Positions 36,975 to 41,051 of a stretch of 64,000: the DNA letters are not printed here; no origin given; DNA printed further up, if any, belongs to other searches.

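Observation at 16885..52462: Dense population of MITE/REP-like palindromic repeats (at least four families, about 15 copies) with YTAR-flanked ends, systematically placed at TBDR stop codons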

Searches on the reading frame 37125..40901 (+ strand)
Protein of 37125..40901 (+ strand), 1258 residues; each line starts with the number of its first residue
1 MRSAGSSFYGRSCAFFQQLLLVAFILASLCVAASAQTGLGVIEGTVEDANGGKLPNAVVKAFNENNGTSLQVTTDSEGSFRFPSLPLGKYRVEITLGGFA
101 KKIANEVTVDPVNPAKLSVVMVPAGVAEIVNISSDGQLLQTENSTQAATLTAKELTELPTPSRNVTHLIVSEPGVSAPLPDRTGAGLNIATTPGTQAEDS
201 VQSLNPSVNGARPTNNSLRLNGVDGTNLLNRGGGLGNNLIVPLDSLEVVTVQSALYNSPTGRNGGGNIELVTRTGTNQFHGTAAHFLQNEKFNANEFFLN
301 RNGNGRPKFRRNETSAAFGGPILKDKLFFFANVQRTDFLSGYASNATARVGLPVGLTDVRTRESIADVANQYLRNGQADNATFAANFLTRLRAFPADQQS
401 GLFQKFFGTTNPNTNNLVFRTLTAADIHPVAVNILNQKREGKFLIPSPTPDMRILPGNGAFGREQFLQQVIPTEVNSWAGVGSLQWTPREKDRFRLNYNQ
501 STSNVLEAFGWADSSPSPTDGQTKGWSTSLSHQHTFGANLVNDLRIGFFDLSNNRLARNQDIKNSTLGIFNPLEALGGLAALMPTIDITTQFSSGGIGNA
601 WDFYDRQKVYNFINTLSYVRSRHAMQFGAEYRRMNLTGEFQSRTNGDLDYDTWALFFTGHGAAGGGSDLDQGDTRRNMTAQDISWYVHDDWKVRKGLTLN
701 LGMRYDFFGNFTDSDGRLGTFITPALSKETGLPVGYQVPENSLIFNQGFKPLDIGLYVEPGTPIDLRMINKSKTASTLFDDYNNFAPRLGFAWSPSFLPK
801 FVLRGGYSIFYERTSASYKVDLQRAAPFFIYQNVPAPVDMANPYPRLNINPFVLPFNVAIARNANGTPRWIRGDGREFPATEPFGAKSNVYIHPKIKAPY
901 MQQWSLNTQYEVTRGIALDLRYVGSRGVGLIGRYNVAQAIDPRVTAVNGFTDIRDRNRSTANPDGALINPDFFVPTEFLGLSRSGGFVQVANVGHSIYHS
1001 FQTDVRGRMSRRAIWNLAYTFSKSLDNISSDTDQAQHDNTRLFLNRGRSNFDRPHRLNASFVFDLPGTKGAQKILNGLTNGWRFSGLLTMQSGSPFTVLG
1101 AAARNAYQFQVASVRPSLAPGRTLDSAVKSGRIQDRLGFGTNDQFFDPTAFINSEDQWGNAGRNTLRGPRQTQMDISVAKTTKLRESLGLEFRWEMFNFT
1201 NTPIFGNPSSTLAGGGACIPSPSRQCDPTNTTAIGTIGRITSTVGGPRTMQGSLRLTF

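Call 22: search_protein_families(library=pfam, proteins=[window:37125-40901:+])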
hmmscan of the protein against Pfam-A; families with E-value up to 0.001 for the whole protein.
window:37125-40901:+ (1258 aa): 4 families
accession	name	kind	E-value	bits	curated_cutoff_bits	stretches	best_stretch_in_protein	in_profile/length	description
PF25183.1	OMP_b-brl_4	-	7.5e-158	527.9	30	1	271-1251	1-838/838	Outer membrane beta barrel domain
PF13620.12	CarboxypepD_reg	-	2.2e-18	66.8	32.3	1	42-121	2-81/82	Carboxypeptidase regulatory-like domain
PF13715.12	CarbopepD_reg_2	-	8.9e-06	26.1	32.2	1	42-121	1-76/88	CarboxypepD_reg-like domain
PF17802.7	SpaA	-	0.00052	20.5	23.1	0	47-93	8-57/91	Prealbumin-like fold domain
